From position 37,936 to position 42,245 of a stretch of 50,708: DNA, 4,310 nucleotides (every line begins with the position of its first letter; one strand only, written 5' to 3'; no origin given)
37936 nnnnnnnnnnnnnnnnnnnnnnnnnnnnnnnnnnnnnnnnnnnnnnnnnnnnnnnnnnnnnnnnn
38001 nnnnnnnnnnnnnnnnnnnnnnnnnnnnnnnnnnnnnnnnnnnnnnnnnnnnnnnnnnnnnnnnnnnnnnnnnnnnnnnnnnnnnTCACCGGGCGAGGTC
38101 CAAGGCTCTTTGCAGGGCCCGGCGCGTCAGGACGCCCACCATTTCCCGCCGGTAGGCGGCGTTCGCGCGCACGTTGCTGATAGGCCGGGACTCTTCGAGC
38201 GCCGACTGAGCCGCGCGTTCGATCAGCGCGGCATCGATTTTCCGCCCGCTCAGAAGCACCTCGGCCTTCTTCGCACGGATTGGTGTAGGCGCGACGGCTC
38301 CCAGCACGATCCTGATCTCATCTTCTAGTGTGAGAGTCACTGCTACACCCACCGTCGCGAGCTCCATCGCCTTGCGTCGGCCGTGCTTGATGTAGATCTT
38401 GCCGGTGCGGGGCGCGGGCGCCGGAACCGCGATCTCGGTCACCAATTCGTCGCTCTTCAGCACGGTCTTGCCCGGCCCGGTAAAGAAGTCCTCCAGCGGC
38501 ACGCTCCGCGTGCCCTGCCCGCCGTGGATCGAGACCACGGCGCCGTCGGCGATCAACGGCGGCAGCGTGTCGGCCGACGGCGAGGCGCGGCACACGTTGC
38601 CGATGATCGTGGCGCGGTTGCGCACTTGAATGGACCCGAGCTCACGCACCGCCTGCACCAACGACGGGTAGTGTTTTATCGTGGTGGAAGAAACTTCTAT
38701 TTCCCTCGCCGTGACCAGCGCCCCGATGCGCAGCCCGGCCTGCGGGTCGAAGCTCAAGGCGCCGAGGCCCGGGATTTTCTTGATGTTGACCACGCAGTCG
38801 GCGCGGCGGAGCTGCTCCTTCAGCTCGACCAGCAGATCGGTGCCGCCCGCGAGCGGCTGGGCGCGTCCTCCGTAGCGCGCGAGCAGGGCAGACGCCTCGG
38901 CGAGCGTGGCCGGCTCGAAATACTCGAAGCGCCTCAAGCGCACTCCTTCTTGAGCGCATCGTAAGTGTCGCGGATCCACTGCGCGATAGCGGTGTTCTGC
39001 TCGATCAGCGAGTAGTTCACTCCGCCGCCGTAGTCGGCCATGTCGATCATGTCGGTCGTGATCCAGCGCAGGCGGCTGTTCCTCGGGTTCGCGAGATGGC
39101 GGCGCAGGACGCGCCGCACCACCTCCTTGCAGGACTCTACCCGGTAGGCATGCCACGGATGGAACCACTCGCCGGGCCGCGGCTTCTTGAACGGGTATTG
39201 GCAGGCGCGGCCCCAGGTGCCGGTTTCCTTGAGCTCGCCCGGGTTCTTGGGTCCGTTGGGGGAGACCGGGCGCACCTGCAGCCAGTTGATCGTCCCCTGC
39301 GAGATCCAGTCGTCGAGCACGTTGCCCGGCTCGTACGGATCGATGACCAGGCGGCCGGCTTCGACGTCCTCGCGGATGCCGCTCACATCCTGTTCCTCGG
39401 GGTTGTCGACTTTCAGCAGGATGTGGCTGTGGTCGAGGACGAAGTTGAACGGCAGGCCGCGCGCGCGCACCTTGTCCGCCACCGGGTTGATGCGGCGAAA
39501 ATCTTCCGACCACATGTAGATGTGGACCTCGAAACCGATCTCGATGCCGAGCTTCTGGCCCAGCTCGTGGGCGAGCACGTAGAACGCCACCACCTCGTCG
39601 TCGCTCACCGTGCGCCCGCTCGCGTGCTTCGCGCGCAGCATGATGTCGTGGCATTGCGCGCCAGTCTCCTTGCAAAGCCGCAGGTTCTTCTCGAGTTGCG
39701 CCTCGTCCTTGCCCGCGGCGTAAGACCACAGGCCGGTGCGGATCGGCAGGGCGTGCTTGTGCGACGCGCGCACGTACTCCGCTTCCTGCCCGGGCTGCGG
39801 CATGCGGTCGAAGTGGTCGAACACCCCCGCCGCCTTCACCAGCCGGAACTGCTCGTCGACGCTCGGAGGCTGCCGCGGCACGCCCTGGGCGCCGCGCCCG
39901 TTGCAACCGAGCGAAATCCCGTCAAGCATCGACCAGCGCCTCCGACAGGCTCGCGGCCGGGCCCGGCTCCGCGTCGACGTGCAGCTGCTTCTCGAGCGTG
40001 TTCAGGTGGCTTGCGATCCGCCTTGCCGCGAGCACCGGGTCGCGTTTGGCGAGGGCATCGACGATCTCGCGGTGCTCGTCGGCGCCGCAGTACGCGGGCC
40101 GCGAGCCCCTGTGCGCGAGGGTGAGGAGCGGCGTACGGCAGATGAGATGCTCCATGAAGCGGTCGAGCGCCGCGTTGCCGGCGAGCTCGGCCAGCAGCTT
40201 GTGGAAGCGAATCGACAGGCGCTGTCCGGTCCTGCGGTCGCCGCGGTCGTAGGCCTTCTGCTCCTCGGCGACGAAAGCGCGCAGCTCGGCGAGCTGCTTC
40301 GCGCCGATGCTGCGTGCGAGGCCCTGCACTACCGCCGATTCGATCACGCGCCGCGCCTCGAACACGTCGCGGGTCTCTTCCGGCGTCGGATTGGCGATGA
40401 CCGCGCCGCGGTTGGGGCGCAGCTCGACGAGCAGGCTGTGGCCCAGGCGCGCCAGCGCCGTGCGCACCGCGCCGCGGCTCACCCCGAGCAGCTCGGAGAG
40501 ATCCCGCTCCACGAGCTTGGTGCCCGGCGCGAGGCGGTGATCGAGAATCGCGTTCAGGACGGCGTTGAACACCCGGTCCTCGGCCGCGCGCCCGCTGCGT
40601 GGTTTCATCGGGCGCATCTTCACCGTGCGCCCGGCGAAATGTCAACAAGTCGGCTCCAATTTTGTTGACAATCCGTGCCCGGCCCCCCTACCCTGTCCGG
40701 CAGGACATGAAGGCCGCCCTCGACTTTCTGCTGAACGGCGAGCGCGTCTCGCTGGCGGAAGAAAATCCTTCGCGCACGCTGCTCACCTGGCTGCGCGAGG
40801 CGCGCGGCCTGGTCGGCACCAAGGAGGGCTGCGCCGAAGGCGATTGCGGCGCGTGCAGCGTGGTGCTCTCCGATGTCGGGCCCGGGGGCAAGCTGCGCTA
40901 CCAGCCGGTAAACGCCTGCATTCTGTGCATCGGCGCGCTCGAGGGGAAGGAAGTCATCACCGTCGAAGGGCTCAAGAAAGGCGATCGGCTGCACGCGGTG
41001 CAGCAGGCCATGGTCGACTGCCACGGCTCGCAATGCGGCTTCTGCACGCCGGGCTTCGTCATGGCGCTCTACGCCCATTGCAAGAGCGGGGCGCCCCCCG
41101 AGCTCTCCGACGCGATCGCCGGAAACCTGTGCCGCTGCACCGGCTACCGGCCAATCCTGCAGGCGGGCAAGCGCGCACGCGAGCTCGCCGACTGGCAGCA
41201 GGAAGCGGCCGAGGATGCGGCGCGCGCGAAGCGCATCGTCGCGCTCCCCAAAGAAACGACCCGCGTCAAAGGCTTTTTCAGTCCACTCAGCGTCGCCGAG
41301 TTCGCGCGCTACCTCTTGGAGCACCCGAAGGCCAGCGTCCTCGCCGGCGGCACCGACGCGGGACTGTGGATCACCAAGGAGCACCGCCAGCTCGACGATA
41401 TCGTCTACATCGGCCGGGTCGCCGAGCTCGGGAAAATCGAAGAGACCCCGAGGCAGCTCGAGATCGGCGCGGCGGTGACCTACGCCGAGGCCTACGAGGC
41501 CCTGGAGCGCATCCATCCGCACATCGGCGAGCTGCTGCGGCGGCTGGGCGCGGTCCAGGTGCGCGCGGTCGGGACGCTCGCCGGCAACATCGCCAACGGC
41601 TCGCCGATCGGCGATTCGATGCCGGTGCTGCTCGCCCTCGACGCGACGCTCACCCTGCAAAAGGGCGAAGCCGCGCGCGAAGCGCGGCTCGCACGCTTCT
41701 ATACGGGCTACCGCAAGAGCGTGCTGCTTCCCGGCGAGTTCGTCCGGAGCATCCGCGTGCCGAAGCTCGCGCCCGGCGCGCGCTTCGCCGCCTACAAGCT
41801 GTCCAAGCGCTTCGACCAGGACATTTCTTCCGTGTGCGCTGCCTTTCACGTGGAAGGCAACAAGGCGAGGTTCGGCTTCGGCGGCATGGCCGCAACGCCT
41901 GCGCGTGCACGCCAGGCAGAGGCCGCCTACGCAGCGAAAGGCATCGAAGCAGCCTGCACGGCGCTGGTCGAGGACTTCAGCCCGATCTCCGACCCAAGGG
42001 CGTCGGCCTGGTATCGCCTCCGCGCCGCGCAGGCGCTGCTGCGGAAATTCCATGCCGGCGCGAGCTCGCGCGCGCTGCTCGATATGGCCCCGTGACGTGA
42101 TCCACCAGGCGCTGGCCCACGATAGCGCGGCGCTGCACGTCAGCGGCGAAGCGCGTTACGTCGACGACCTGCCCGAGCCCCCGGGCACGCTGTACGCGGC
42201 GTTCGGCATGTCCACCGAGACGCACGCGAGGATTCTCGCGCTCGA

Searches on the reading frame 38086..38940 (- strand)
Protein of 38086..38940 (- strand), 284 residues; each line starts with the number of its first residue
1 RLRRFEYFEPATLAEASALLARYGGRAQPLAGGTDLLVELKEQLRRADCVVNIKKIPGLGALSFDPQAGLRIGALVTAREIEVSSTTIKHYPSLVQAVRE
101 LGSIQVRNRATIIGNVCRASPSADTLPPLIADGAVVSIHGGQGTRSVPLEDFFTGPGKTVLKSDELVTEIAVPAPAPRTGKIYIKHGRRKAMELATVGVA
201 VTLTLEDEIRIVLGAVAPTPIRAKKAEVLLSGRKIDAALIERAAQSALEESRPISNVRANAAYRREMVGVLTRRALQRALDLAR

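Call 14: search_protein_families(library=pfam, proteins=[window:38086-38940:-], max_evalue=0.001)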
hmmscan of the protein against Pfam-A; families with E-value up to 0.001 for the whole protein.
window:38086-38940:- (284 aa): 2 families
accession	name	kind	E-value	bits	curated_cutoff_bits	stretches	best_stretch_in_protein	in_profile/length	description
PF00941.27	FAD_binding_5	-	3.3e-50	170.6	27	1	4-174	2-169/170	FAD binding domain in molybdopterin dehydrogenase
PF03450.22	CO_deh_flav_C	-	1.6e-24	86.4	25.5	1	184-278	3-101/102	CO dehydrogenase flavoprotein C-terminal domain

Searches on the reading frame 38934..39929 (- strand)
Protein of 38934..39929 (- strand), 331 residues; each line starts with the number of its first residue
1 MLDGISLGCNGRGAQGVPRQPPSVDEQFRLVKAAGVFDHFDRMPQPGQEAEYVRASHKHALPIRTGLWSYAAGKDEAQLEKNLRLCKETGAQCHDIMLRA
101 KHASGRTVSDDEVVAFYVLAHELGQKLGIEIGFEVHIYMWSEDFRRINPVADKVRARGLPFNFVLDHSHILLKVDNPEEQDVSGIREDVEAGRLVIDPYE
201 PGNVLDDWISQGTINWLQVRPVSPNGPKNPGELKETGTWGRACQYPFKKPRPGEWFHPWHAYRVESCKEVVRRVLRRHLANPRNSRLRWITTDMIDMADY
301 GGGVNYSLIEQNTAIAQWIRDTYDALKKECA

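Call 14: search_protein_families(library=pfam, proteins=[window:38934-39929:-], max_evalue=0.001)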
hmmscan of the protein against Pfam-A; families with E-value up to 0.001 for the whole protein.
window:38934-39929:- (331 aa): 0 families

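Call 17: search_protein_families(library=pfam, proteins=[window:38934-39929:-], max_evalue=0.01)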
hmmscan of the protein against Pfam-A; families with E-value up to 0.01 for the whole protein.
window:38934-39929:- (331 aa): 0 families

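Call 37: search_protein_families(library=ncbifam, proteins=[window:38934-39929:-], max_evalue=0.00001)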
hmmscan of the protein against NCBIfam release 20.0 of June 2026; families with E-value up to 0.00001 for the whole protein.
window:38934-39929:- (331 aa): 0 families

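Call 74: search_solved_structures(query=window:38934-39929:-, max_evalue=5)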
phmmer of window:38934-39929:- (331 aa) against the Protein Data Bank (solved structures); distinct sequences matched with E-value up to 5: 1.
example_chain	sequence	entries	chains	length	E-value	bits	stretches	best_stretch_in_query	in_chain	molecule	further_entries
1gju_A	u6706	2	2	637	0.028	17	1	188-241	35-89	MALTODEXTRIN GLYCOSYLTRANSFERASE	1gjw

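Call 75: find_homologous_proteins(query=window:38934-39929:-, max_evalue=0.00001)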
Query window:38934-39929:- (331 aa): 357 proteins with E <= 0.00001 among 2310 candidates; the best 120 are listed.
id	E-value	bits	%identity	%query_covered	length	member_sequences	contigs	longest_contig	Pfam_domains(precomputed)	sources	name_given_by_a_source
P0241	2.4e-211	719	92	99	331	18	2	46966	-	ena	-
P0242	2.7e-209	713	90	100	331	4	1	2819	-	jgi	jgi:hypothetical protein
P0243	7.7e-199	678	87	99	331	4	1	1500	-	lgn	-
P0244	4.4e-194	663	84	99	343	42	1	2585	-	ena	-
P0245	7.8e-194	662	84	99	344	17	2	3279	-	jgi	jgi:hypothetical protein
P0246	1.4e-193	661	84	99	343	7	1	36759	-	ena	-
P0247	1.3e-190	651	84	100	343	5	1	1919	-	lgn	-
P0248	6.8e-189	646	82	100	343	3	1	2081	-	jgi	jgi:hypothetical protein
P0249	6.9e-177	606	78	99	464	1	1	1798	PF08883.17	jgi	-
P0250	2.1e-176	604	77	99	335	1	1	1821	-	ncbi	-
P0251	2.7e-175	601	76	100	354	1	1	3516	-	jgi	jgi:hypothetical protein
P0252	1.1e-173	596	75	100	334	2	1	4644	-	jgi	jgi:hypothetical protein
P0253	3.9e-172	590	78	98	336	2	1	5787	-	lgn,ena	-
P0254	4.1e-170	584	74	99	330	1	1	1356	-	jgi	jgi:hypothetical protein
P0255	2.3e-169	581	74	99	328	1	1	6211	-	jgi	jgi:hypothetical protein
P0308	1.4e-142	493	63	98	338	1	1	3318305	-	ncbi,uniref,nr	ncbi:xylose isomerase [Paracoccus aerodenitrificans]|uniref:xylose isomerase n=1 Tax=Paracoccus aero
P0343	3.0e-135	469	63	95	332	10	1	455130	-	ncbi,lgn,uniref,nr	ncbi:xylose isomerase [Cupriavidus alkaliphilus]|uniref:xylose isomerase n=1 Tax=Cupriavidus alkalip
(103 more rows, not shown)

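Call 76: find_encoding_contigs(protein=P0343, flank=9000, max_places=1)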
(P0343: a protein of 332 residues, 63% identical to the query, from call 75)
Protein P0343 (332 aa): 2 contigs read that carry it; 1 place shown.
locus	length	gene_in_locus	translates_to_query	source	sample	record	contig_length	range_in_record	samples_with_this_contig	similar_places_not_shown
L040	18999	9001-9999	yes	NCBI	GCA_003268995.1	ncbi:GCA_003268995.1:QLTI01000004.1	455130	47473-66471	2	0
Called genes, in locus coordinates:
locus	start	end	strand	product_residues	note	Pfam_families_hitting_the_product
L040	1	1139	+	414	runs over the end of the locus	PF00155:Aminotran_1_2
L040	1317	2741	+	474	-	PF00324:AA_permease, PF13520:AA_permease_2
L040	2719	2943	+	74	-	PF24806:DUF7706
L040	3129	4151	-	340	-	PF13609:Porin_4, PF00267:Porin_1 (faint)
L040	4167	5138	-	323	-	PF00126:HTH_1, PF03466:LysR_substrate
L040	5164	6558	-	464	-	PF00860:Xan_ur_permease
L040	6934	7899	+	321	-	PF22290:DmmA-like_N, PF00175:NAD_binding_1 (weak), PF00111:Fer2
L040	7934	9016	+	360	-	PF00355:Rieske, PF19112:VanA_C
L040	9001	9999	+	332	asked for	-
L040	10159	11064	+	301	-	PF19112:VanA_C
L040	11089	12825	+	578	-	PF00355:Rieske, PF22290:DmmA-like_N (weak), PF00111:Fer2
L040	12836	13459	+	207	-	PF02798:GST_N, PF13417:GST_N_3, PF13409:GST_N_2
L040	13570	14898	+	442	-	PF00860:Xan_ur_permease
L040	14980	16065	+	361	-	PF13609:Porin_4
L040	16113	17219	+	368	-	PF08240:ADH_N, PF00107:ADH_zinc_N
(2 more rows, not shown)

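Call 77: find_encoding_contigs(protein=P0308, flank=9000, max_places=1)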
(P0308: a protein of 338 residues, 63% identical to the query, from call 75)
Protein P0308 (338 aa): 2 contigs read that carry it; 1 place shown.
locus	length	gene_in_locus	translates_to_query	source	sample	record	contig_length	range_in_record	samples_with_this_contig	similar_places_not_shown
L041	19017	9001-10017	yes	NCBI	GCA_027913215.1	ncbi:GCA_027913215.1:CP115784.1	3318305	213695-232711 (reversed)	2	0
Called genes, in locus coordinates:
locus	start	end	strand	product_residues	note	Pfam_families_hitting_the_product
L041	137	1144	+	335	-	PF03480:DctP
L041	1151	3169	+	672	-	PF04290:DctQ, PF06808:DctM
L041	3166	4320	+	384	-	PF00144:Beta-lactamase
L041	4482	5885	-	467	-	PF00860:Xan_ur_permease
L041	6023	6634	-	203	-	PF00440:TetR_N, PF16859:TetR_C_11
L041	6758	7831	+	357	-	PF00355:Rieske, PF19112:VanA_C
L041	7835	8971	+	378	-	PF00970:FAD_binding_6, PF00175:NAD_binding_1, PF00111:Fer2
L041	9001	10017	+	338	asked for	-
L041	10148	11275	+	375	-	PF08240:ADH_N, PF00107:ADH_zinc_N, PF13602:ADH_zinc_N_2 (weak)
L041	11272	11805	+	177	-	PF00583:Acetyltransf_1, PF13508:Acetyltransf_7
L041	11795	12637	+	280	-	PF00756:Esterase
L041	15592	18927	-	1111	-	PF25596:CPSase_L_D1, PF02786:CPSase_L_D2, PF02787:CPSase_L_D3, PF25596:CPSase_L_D1, PF02655:ATP-grasp_3, PF02786:CPSase_L_D2, PF02222:ATP-grasp, PF02142:MGS, +2 more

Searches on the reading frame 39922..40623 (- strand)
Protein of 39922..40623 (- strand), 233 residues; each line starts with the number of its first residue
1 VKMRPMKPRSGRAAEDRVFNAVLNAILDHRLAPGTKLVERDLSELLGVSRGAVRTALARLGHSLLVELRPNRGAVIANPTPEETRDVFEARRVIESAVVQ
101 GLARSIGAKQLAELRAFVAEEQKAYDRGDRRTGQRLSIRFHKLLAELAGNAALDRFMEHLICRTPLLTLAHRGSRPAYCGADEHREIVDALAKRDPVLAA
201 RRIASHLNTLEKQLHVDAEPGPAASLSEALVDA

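Call 14: search_protein_families(library=pfam, proteins=[window:39922-40623:-], max_evalue=0.001)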
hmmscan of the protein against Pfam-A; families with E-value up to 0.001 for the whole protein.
window:39922-40623:- (233 aa): 2 families
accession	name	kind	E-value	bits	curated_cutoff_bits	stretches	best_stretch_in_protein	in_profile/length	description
PF07729.17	FCD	-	8.2e-23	81.6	24.3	1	86-208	1-124/125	FCD domain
PF00392.27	GntR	-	1e-12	47.9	27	1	16-76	3-64/64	Bacterial regulatory proteins, gntR family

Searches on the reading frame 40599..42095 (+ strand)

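Call 14: search_protein_families(library=pfam, proteins=[window:40599-42095:+], max_evalue=0.001)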
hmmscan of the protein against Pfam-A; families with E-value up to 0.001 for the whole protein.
window:40599-42095:+ (498 aa): 4 families
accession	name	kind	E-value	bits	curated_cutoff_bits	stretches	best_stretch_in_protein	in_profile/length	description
PF00941.27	FAD_binding_5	-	5e-47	160.3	27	1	226-389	5-169/170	FAD binding domain in molybdopterin dehydrogenase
PF01799.25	Fer2_2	-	1.3e-27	96.2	30.3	1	121-190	1-74/75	[2Fe-2S] binding domain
PF03450.22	CO_deh_flav_C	-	3.7e-20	72.4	25.5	1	397-485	1-99/102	CO dehydrogenase flavoprotein C-terminal domain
PF00111.32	Fer2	-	3.3e-05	24.2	21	1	45-92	3-49/77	2Fe-2S iron-sulfur cluster binding domain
